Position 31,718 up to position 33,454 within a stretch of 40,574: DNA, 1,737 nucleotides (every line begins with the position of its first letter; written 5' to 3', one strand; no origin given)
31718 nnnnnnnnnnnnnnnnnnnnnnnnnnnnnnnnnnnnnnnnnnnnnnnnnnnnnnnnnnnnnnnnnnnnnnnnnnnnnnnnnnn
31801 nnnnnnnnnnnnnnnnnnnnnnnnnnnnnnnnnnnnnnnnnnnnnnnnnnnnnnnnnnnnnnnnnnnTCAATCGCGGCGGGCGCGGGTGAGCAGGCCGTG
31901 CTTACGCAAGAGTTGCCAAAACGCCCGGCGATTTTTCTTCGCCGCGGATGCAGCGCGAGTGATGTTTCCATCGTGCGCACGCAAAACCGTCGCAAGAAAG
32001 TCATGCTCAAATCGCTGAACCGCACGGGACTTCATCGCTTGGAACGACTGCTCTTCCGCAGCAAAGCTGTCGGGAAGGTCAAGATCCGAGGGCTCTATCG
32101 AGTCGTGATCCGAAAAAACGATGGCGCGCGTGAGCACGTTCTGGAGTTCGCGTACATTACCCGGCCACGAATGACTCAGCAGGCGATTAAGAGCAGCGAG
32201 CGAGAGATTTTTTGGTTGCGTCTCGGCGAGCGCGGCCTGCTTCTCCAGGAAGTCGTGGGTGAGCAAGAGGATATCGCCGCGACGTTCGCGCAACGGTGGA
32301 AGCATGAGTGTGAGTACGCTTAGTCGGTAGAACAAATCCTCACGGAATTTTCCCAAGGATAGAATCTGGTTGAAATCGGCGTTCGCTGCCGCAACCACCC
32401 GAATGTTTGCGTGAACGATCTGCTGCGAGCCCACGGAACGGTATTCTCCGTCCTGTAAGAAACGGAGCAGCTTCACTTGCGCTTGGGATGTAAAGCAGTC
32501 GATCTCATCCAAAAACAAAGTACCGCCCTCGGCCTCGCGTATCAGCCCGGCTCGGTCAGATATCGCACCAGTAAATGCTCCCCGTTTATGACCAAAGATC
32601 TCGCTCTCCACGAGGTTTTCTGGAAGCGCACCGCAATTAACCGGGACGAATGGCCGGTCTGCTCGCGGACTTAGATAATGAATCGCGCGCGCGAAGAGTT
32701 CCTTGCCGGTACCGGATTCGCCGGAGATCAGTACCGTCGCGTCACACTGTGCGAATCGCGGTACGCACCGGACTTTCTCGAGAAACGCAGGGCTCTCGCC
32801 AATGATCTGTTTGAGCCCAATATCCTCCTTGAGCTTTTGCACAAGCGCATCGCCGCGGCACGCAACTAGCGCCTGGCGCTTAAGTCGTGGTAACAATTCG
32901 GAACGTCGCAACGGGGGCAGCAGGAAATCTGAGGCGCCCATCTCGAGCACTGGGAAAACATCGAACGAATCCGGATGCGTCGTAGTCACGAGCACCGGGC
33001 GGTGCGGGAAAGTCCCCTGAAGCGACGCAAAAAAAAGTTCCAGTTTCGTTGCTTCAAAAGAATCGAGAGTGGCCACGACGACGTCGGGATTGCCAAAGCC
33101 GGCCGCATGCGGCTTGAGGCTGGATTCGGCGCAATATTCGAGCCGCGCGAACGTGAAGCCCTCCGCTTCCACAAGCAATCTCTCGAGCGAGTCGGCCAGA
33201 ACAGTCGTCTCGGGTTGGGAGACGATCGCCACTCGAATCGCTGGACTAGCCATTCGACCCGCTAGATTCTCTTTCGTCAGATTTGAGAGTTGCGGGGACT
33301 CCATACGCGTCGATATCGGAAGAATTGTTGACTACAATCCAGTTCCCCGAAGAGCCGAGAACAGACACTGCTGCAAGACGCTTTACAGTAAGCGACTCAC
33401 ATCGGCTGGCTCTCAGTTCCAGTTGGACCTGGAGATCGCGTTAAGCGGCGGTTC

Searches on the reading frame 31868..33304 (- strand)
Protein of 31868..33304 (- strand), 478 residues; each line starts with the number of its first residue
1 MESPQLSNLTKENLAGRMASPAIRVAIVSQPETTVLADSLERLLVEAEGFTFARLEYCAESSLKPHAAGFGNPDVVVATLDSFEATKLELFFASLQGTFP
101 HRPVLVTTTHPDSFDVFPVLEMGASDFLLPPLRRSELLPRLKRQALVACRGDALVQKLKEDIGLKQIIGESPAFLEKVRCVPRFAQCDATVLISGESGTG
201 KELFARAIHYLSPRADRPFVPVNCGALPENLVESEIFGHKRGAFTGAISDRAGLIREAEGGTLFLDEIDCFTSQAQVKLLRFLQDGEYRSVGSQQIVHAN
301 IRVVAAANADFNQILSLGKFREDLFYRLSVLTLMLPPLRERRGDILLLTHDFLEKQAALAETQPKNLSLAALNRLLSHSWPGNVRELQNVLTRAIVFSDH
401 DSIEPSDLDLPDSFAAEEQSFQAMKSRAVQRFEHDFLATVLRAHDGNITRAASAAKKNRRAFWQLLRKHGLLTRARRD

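Call 5: search_protein_families(library=pfam, proteins=[window:31868-33304:-])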
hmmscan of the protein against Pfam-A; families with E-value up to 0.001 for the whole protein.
window:31868-33304:- (478 aa): 7 families
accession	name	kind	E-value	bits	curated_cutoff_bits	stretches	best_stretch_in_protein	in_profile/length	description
PF00158.32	Sigma54_activat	-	1.8e-63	213.7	20.2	1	167-333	1-167/168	Sigma-54 interaction domain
PF25601.1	AAA_lid_14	-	1.5e-21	76.4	27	1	339-419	1-79/87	AAA+ ATPase lid domain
PF14532.12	Sigma54_activ_2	-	5.9e-17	62.6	25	1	179-338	12-138/138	Sigma-54 interaction domain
PF07728.20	AAA_5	-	4.3e-07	30.5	22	1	191-308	2-122/139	AAA domain (dynein-related subfamily)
PF00004.35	AAA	-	1.7e-06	28.9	21.2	1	191-309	1-110/131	ATPase family associated with various cellular activities (AAA)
PF01078.27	Mg_chelatase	-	0.00025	20.9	20.3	0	247-308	94-157/207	Magnesium chelatase, subunit ChlI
PF07724.20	AAA_2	-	0.00067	20.2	27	0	190-316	5-132/166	AAA domain (Cdc48 subfamily)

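Call 8: search_protein_families(library=ncbifam, proteins=[window:31868-33304:-])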
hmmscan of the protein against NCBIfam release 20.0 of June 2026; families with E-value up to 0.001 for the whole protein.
window:31868-33304:- (478 aa): 29 families (the best 25 are shown)
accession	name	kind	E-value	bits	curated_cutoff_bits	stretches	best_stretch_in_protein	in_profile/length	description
TIGR01817.1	nifA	equivalog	1.6e-95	320.9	528.85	1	160-423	191-453/534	nif-specific transcriptional activator NifA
TIGR02915.1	PEP_resp_reg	equivalog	2e-94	317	502.6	1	99-471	71-444/445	PEP-CTERM-box response regulator transcription factor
TIGR01818.1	ntrC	equivalog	7.5e-94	315.1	558.6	1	67-443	37-413/463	nitrogen regulation protein NR(I)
NF008469.0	PRK11361.1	equivalog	3.1e-92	309.7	714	1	100-470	75-455/461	acetoacetate metabolism transcriptional regulator AtoC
NF011695.0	PRK15115.1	equivalog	4.6e-91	305.8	763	1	71-471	49-438/445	two-component system response regulator GlrR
NF003451.0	PRK05022.1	equivalog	6.5e-88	295.7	476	1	132-471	159-510/512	nitric oxide reductase transcriptional regulator NorR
NF041552.1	TF_PrdR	equivalog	8.2e-88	295.2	795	1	155-463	258-570/577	sigma-54 dependent transcriptional regulator PrdR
NF038308.1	RNA_repair_RtcR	equivalog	1.2e-84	285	650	1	160-457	175-474/530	RNA repair transcriptional activator RtcR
NF050807.1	TransRegFlbDCaul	equivalog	6.7e-83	279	750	1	165-431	118-385/454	sigma-54-dependent transcriptional regulator FlbD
TIGR02974.1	phageshock_pspF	equivalog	4e-78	263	443.55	1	167-405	1-240/336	phage shock protein operon transcriptional activator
NF041946.1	LuxO_transreg_Vib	equivalog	1.4e-77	261.5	800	1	94-425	61-391/463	quorum-sensing sigma-54 dependent transcriptional regulator LuxO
TIGR02329.1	propionate_PrpR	equivalog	8.2e-77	259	499.2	1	156-467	203-525/526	propionate catabolism operon regulatory protein PrpR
NF007689.0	PRK10365.1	equivalog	6.3e-75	252.6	760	1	97-459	73-432/441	sigma-54-dependent response regulator transcription factor ZraR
NF008085.0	PRK10820.1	equivalog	2.8e-74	250.6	576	1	159-444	198-486/520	transcriptional regulator TyrR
NF011953.0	PRK15424.1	equivalog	7.2e-74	249.3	703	1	153-468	207-533/538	propionate catabolism operon regulatory protein PrpR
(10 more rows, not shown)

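Call 9: find_encoding_contigs(protein=window:31868-33304:-, flank=10000, max_places=6)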
Protein window:31868-33304:- (478 aa): no gene with exactly this product is on record in the collection.

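Call 11: find_homologous_proteins(query=window:31868-33304:-, max_evalue=1e-50)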
Query window:31868-33304:- (478 aa): 7991 proteins with E <= 1e-50 among 8000 candidates; the best 120 are listed.
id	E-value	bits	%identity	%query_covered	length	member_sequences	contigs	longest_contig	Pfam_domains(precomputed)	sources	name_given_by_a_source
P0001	0.0e+0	1019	100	96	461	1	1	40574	PF00158.33,PF25601.2,PF00004.36,PF14532.13,PF07728.21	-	-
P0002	1.9e-276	935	89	100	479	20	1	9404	PF00158.33,PF25601.2,PF00004.36,PF14532.13,PF07728.21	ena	-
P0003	1.3e-264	896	86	100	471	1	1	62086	PF00158.33,PF25601.2,PF00004.36,PF14532.13,PF07728.21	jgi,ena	jgi:DNA-binding NtrC family response regulator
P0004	3.2e-263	892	86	100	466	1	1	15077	PF00158.33,PF25601.2,PF00004.36,PF14532.13,PF07728.21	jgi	jgi:two-component system, NtrC family, response regulator GlrR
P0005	8.4e-260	880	85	100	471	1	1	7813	PF00158.33,PF25601.2,PF00004.36,PF14532.13,PF07728.21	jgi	jgi:two-component system response regulator GlrR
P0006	5.4e-259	878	84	100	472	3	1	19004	PF00158.33,PF07724.21,PF25601.2,PF00004.36,PF14532.13,PF07728.21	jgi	jgi:DNA-binding NtrC family response regulator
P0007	8.9e-258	874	84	100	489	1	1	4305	PF00158.33,PF07724.21,PF25601.2,PF00004.36,PF14532.13,PF07728.21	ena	-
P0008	4.3e-257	871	85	100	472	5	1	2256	PF00158.33,PF25601.2,PF00004.36,PF14532.13,PF07728.21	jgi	jgi:two-component system response regulator GlrR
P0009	4.0e-255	865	84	100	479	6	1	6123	PF00158.33,PF07724.21,PF25601.2,PF00004.36,PF14532.13,PF07728.21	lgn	-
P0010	4.8e-255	865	86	97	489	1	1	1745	PF00158.33,PF07724.21,PF25601.2,PF00004.36,PF14532.13,PF07728.21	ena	-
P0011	6.0e-255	864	83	100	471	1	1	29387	PF00158.33,PF25601.2,PF00004.36,PF14532.13,PF07728.21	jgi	jgi:two-component system, NtrC family, response regulator GlrR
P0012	7.3e-255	864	83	100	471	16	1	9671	PF00158.33,PF25601.2,PF00004.36,PF14532.13,PF07728.21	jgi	jgi:two-component system response regulator GlrR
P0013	2.0e-254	863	83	100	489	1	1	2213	PF00158.33,PF07724.21,PF25601.2,PF00004.36,PF14532.13,PF07728.21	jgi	jgi:two-component system response regulator GlrR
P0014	3.0e-254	862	84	100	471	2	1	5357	PF00158.33,PF25601.2,PF14532.13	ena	-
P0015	4.5e-254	861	83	100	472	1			PF00158.33,PF25601.2,PF00004.36,PF14532.13,PF07728.21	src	-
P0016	1.6e-253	860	85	96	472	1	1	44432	PF00158.33,PF07724.21,PF25601.2,PF00004.36,PF14532.13,PF07728.21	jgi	jgi:two-component system, NtrC family, response regulator GlrR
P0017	1.6e-253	860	84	99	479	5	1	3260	PF00158.33,PF25601.2,PF00004.36,PF14532.13,PF07728.21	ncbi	-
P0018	7.2e-253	857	83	100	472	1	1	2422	PF00158.33,PF07724.21,PF25601.2,PF00004.36,PF14532.13,PF07728.21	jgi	jgi:two-component system response regulator GlrR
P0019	8.7e-253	857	83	100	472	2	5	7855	PF00158.33,PF25601.2,PF14532.13,PF07728.21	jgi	jgi:DNA-binding NtrC family response regulator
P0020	2.5e-252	856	83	100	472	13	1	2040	PF00158.33,PF25601.2,PF00004.36,PF14532.13,PF07728.21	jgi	-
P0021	4.4e-252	855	83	99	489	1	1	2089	PF00158.33,PF25601.2,PF00004.36,PF14532.13,PF07728.21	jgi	-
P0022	4.7e-252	855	83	100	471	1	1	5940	PF00158.33,PF25601.2,PF00004.36,PF14532.13,PF07728.21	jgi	jgi:DNA-binding NtrC family response regulator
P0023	5.8e-252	854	83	100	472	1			PF00158.33,PF25601.2,PF00004.36,PF14532.13,PF07728.21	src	-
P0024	1.2e-251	853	82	100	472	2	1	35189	PF00158.33,PF25601.2,PF00004.36,PF14532.13,PF07728.21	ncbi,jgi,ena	-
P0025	1.1e-250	850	83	100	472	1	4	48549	PF00158.33,PF25601.2,PF00004.36,PF14532.13,PF07728.21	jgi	jgi:two-component system, NtrC family, response regulator GlrR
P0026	2.3e-250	849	82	100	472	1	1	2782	PF00158.33,PF25601.2,PF00004.36,PF14532.13,PF07728.21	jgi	jgi:two-component system response regulator GlrR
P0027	7.1e-250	848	84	96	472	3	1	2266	PF00158.33,PF25601.2,PF00004.36,PF14532.13,PF07728.21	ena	-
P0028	9.8e-250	847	83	100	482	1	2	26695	PF00158.33,PF25601.2,PF00004.36,PF14532.13,PF07728.21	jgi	jgi:two-component system, NtrC family, response regulator GlrR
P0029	1.3e-249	847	84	96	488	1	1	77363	PF00158.33,PF25601.2,PF00004.36,PF14532.13,PF07728.21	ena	-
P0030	1.8e-249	846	85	95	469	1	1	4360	PF00158.33,PF25601.2,PF00004.36,PF14532.13,PF07728.21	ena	-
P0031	2.0e-249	846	82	100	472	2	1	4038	PF00158.33,PF25601.2,PF00004.36,PF14532.13,PF07728.21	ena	-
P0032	8.7e-249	844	82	100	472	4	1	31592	PF00158.33,PF25601.2,PF00004.36,PF14532.13,PF07728.21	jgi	jgi:DNA-binding NtrC family response regulator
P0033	1.0e-248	844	82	100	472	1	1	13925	PF00158.33,PF25601.2,PF00004.36,PF14532.13,PF07728.21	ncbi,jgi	-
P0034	1.3e-248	843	82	99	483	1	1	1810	PF00158.33,PF07724.21,PF25601.2,PF00004.36,PF14532.13,PF07728.21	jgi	-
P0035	1.4e-248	843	82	100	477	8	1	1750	PF00158.33,PF25601.2,PF00004.36,PF14532.13,PF07728.21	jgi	jgi:two-component system, NtrC family, response regulator GlrR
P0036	1.7e-248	843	83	100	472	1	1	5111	PF00158.33,PF25601.2,PF00004.36,PF14532.13,PF07728.21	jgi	-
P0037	1.9e-248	843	83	100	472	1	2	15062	PF00158.33,PF25601.2,PF00004.36,PF14532.13,PF07728.21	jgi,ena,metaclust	metaclust:\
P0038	2.9e-248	842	82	100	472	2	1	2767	PF00158.33,PF07724.21,PF25601.2,PF00004.36,PF14532.13,PF07728.21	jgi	jgi:two-component system response regulator GlrR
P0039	3.3e-248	842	83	100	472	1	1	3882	PF00158.33,PF25601.2,PF00004.36,PF14532.13,PF07728.21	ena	-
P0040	3.5e-248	842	83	100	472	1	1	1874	PF00158.33,PF25601.2,PF00004.36,PF14532.13,PF07728.21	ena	-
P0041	4.0e-248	842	82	100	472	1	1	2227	PF00158.33,PF07724.21,PF25601.2,PF00004.36,PF14532.13,PF07728.21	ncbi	-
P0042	4.2e-248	842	84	96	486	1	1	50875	PF00158.33,PF25601.2,PF00004.36,PF14532.13,PF07728.21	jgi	jgi:two-component system, NtrC family, response regulator GlrR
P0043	4.5e-248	842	82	100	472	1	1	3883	PF00158.33,PF25601.2,PF00004.36,PF14532.13,PF07728.21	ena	-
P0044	5.4e-248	841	82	100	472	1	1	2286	PF00158.33,PF25601.2,PF00004.36,PF14532.13,PF07728.21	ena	-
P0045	6.2e-248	841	83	100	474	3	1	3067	PF00158.33,PF07724.21,PF25601.2,PF00004.36,PF14532.13,PF07728.21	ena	-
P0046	6.8e-248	841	83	100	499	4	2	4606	PF00158.33,PF07724.21,PF25601.2,PF14532.13,PF07728.21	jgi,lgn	jgi:two-component system response regulator GlrR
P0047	7.9e-248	841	82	100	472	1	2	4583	PF00158.33,PF25601.2,PF00004.36,PF14532.13,PF07728.21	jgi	-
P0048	8.7e-248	841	82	100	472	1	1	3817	PF00158.33,PF25601.2,PF00004.36,PF14532.13,PF07728.21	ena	-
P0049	1.1e-247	840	82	100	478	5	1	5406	PF00158.33,PF25601.2,PF00004.36,PF14532.13,PF07728.21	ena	-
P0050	1.5e-247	840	82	100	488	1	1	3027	PF00158.33,PF25601.2,PF00004.36,PF14532.13,PF07728.21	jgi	-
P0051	1.6e-247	840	82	100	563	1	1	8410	PF00158.33,PF25601.2,PF00004.36,PF14532.13,PF07728.21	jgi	jgi:two-component system, NtrC family, response regulator GlrR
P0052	1.8e-247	840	81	100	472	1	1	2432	PF00158.33,PF25601.2,PF00004.36,PF14532.13,PF07728.21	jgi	-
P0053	2.2e-247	839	82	100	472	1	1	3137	PF00158.33,PF07724.21,PF25601.2,PF00004.36,PF14532.13,PF07728.21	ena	-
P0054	2.2e-247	839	82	100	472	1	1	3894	PF00158.33,PF25601.2,PF00004.36,PF14532.13,PF07728.21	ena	-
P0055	2.4e-247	839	82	100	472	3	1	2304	PF00158.33,PF25601.2,PF00004.36,PF14532.13,PF07728.21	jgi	-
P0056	2.9e-247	839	82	100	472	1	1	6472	PF00158.33,PF25601.2,PF00004.36,PF14532.13,PF07728.21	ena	-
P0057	3.2e-247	839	84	94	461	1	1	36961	PF00158.33,PF25601.2,PF00004.36,PF14532.13,PF07728.21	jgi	jgi:DNA-binding NtrC family response regulator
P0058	3.4e-247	839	81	100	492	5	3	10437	PF00158.33,PF25601.2,PF00004.36,PF14532.13,PF07728.21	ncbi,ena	-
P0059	5.0e-247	838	84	95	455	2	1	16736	PF00158.33,PF07724.21,PF25601.2,PF00004.36,PF14532.13,PF07728.21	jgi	jgi:DNA-binding NtrC family response regulator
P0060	8.9e-247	837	82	100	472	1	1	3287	PF00158.33,PF25601.2,PF00004.36,PF14532.13,PF07728.21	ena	-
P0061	9.0e-247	837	82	100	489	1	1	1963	PF00158.33,PF25601.2,PF00004.36,PF14532.13,PF07728.21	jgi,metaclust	metaclust:\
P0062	9.6e-247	837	82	100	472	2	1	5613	PF00158.33,PF25601.2,PF00004.36,PF14532.13,PF07728.21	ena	-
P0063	1.3e-246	837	81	100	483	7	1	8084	PF00158.33,PF25601.2,PF00004.36,PF14532.13,PF07728.21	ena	-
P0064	1.4e-246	837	82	100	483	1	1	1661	PF00158.33,PF07724.21,PF25601.2,PF00004.36,PF14532.13,PF07728.21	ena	-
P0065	1.7e-246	836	83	96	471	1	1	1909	PF00158.33,PF25601.2,PF00004.36,PF14532.13,PF07728.21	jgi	jgi:two-component system, NtrC family, response regulator GlrR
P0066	2.7e-246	836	82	100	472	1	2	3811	PF00158.33,PF25601.2,PF00004.36,PF14532.13,PF07728.21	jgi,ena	-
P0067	2.9e-246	836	81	100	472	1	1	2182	PF00158.33,PF25601.2,PF14532.13,PF07728.21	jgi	jgi:two-component system, NtrC family, response regulator GlrR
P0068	4.2e-246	835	83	96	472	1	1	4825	PF00158.33,PF07724.21,PF25601.2,PF00004.36,PF14532.13,PF07728.21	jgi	jgi:two-component system, NtrC family, response regulator GlrR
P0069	9.8e-246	834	82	98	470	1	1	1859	PF00158.33,PF25601.2,PF00004.36,PF14532.13,PF07728.21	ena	-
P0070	1.3e-245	834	81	100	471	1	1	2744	PF00158.33,PF25601.2,PF00004.36,PF14532.13,PF07728.21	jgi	jgi:two-component system, NtrC family, response regulator GlrR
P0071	1.8e-245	833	81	100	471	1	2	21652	PF00158.33,PF25601.2,PF00004.36,PF14532.13,PF07728.21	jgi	jgi:two-component system, NtrC family, response regulator GlrR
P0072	2.6e-245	833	82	100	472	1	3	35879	PF00158.33,PF25601.2,PF14532.13,PF07728.21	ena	-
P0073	2.7e-245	832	82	100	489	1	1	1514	PF00158.33,PF25601.2,PF00004.36,PF14532.13,PF07728.21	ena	-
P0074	5.6e-245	831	83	96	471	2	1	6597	PF00158.33,PF25601.2,PF00004.36,PF14532.13,PF07728.21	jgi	jgi:two-component system response regulator GlrR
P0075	6.9e-245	831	84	95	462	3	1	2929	PF00158.33,PF25601.2,PF00004.36,PF14532.13,PF07728.21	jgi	jgi:DNA-binding NtrC family response regulator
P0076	7.5e-245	831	80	100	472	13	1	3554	PF00158.33,PF25601.2,PF00004.36,PF14532.13,PF07728.21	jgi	-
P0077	6.2e-244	828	80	100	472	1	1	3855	PF00158.33,PF07724.21,PF25601.2,PF00004.36,PF14532.13,PF07728.21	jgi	jgi:two-component system response regulator GlrR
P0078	6.9e-244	828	79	100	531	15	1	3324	PF00158.33,PF25601.2,PF00004.36,PF14532.13,PF07728.21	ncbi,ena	-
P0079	1.0e-243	827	82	100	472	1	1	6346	PF00158.33,PF07724.21,PF25601.2,PF00004.36,PF14532.13,PF07728.21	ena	-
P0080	1.1e-243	827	80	100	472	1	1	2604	PF00158.33,PF25601.2,PF00004.36,PF14532.13,PF07728.21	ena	-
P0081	1.2e-242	824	82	95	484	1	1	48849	PF00158.33,PF25601.2,PF00004.36,PF14532.13,PF07728.21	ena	-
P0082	1.4e-242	823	81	100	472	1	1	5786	PF00158.33,PF25601.2,PF00004.36,PF14532.13,PF07728.21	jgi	jgi:DNA-binding NtrC family response regulator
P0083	1.8e-242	823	83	95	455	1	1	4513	PF00158.33,PF25601.2,PF14532.13,PF07728.21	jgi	jgi:DNA-binding NtrC family response regulator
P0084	2.3e-242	823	80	100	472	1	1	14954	PF00158.33,PF25601.2,PF00004.36,PF14532.13,PF07728.21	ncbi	-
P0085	2.5e-242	823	81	100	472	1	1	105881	PF00158.33,PF07724.21,PF25601.2,PF00004.36,PF14532.13,PF07728.21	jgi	jgi:two-component system, NtrC family, response regulator GlrR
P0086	4.4e-242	822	81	100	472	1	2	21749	PF00158.33,PF25601.2,PF00004.36,PF14532.13,PF07728.21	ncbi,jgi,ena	-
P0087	5.3e-242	822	82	99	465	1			PF00158.33,PF25601.2,PF14532.13,PF07728.21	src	-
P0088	7.3e-242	821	80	100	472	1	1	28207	PF00158.33,PF25601.2,PF00004.36,PF14532.13,PF07728.21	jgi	jgi:DNA-binding NtrC family response regulator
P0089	1.4e-241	820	82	96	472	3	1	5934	PF00158.33,PF25601.2,PF00004.36,PF14532.13,PF07728.21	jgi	jgi:two-component system response regulator GlrR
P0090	1.6e-241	820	82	96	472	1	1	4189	PF00158.33,PF25601.2,PF00004.36,PF14532.13,PF07728.21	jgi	jgi:two-component system, NtrC family, response regulator GlrR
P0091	2.8e-241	819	80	100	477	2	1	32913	PF00158.33,PF07724.21,PF25601.2,PF00004.36,PF14532.13,PF07728.21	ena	-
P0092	3.3e-241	819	80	100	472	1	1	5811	PF00158.33,PF07724.21,PF25601.2,PF00004.36,PF14532.13,PF07728.21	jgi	jgi:two-component system, NtrC family, response regulator GlrR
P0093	3.9e-241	819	82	97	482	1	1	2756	PF00158.33,PF25601.2,PF00004.36,PF14532.13,PF07728.21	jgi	jgi:two-component system response regulator GlrR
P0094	4.6e-241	818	80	100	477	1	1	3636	PF00158.33,PF25601.2,PF00004.36,PF14532.13,PF07728.21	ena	-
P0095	6.2e-241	818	83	95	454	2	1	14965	PF00158.33,PF07724.21,PF25601.2,PF00004.36,PF14532.13,PF07728.21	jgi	jgi:DNA-binding NtrC family response regulator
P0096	1.0e-240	817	82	96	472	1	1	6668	PF00158.33,PF25601.2,PF00004.36,PF14532.13,PF07728.21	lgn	-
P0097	1.2e-240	817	80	100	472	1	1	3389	PF00158.33,PF25601.2,PF00004.36,PF14532.13,PF07728.21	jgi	jgi:DNA-binding NtrC family response regulator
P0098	2.0e-240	816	80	100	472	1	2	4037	PF00158.33,PF25601.2,PF14532.13,PF07728.21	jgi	jgi:two-component system response regulator GlrR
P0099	2.4e-240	816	80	99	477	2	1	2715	PF00158.33,PF25601.2,PF00004.36,PF14532.13,PF07728.21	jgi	-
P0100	3.8e-240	815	80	100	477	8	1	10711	PF00158.33,PF07724.21,PF25601.2,PF00004.36,PF14532.13,PF07728.21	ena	-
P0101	4.1e-240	815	79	100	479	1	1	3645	PF00158.33,PF25601.2,PF00004.36,PF14532.13,PF07728.21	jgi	jgi:two-component system response regulator GlrR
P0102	1.4e-239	814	79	100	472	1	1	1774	PF00158.33,PF25601.2,PF00004.36,PF14532.13,PF07728.21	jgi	-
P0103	1.4e-239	814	81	96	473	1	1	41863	PF00158.33,PF25601.2,PF14532.13,PF07728.21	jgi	jgi:DNA-binding NtrC family response regulator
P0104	1.7e-239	813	80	100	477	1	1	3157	PF00158.33,PF25601.2,PF00004.36,PF14532.13,PF07728.21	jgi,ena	jgi:DNA-binding NtrC family response regulator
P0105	1.8e-239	813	80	99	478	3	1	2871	PF00158.33,PF25601.2,PF00004.36,PF14532.13,PF07728.21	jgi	jgi:DNA-binding NtrC family response regulator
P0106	2.7e-239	813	79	99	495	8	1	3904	PF00158.33,PF25601.2,PF00004.36,PF14532.13,PF07728.21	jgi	-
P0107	3.8e-239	812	80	100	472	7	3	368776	PF00158.33,PF07724.21,PF25601.2,PF00004.36,PF14532.13,PF07728.21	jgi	jgi:DNA-binding NtrC family response regulator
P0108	4.6e-239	812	79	100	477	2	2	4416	PF00158.33,PF25601.2,PF00004.36,PF14532.13,PF07728.21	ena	-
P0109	4.7e-239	812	81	95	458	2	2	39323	PF00158.33,PF25601.2,PF00004.36,PF14532.13,PF07728.21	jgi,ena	jgi:two-component system response regulator GlrR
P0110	5.5e-239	812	80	100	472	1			PF00158.33,PF25601.2,PF00004.36,PF14532.13,PF07728.21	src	-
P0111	6.5e-239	811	79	100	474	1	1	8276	PF00158.33,PF07724.21,PF25601.2,PF00004.36,PF14532.13,PF07728.21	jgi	jgi:two-component system response regulator GlrR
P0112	7.3e-239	811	79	100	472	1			PF00158.33,PF25601.2,PF00004.36,PF14532.13,PF07728.21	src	-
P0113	7.6e-239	811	79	100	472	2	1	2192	PF00158.33,PF07724.21,PF25601.2,PF00004.36,PF14532.13,PF07728.21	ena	-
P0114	9.0e-239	811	82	95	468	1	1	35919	PF00158.33,PF25601.2,PF00004.36,PF14532.13,PF07728.21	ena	-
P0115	9.1e-239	811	82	95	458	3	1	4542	PF00158.33,PF25601.2,PF00004.36,PF14532.13,PF07728.21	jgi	jgi:DNA-binding NtrC family response regulator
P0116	1.2e-238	811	81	96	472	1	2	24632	PF00158.33,PF07724.21,PF25601.2,PF00004.36,PF14532.13,PF07728.21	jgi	jgi:two-component system, NtrC family, response regulator GlrR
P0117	2.4e-238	810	81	95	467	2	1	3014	PF00158.33,PF25601.2,PF00004.36,PF14532.13,PF07728.21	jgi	-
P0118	3.0e-238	809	79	99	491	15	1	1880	PF00158.33,PF25601.2,PF00004.36,PF14532.13,PF07728.21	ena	-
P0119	4.8e-238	809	78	100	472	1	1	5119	PF00158.33,PF07724.21,PF25601.2,PF00004.36,PF14532.13,PF07728.21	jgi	jgi:two-component system, NtrC family, response regulator GlrR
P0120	7.9e-238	808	89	86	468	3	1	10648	PF00158.33,PF25601.2,PF00004.36,PF14532.13,PF07728.21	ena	-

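Call 13: find_encoding_contigs(protein=P0107, flank=6000, max_places=3)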
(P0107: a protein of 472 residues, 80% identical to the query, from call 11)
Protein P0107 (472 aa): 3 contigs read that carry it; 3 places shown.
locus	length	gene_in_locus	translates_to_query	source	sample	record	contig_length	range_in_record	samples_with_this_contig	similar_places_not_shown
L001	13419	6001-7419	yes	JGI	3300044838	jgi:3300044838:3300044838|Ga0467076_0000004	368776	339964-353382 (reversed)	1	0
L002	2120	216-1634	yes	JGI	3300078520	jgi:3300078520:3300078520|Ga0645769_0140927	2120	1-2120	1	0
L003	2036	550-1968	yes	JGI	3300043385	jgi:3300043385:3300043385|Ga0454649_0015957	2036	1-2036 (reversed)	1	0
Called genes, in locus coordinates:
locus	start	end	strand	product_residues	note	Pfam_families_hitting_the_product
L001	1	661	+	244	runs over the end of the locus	-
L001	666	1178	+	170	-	-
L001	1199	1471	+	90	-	-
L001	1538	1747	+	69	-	-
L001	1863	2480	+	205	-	PF01183:Glyco_hydro_25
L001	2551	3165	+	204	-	-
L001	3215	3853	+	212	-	-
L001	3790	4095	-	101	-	-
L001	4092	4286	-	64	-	-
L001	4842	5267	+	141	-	-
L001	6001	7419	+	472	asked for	PF00158:Sigma54_activat, PF14532:Sigma54_activ_2, PF00004:AAA (weak), PF07724:AAA_2 (weak), PF07728:AAA_5 (weak), PF25601:AAA_lid_14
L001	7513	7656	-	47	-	-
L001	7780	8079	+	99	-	-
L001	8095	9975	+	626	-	PF04984:Phage_sheath_1 (weak), PF17482:Phage_sheath_1C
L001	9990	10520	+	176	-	PF06841:Phage_T4_gp19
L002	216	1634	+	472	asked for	PF00158:Sigma54_activat, PF14532:Sigma54_activ_2, PF00004:AAA (weak), PF07724:AAA_2 (weak), PF07728:AAA_5 (weak), PF25601:AAA_lid_14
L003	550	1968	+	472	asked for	PF00158:Sigma54_activat, PF14532:Sigma54_activ_2, PF00004:AAA (weak), PF07724:AAA_2 (weak), PF07728:AAA_5 (weak), PF25601:AAA_lid_14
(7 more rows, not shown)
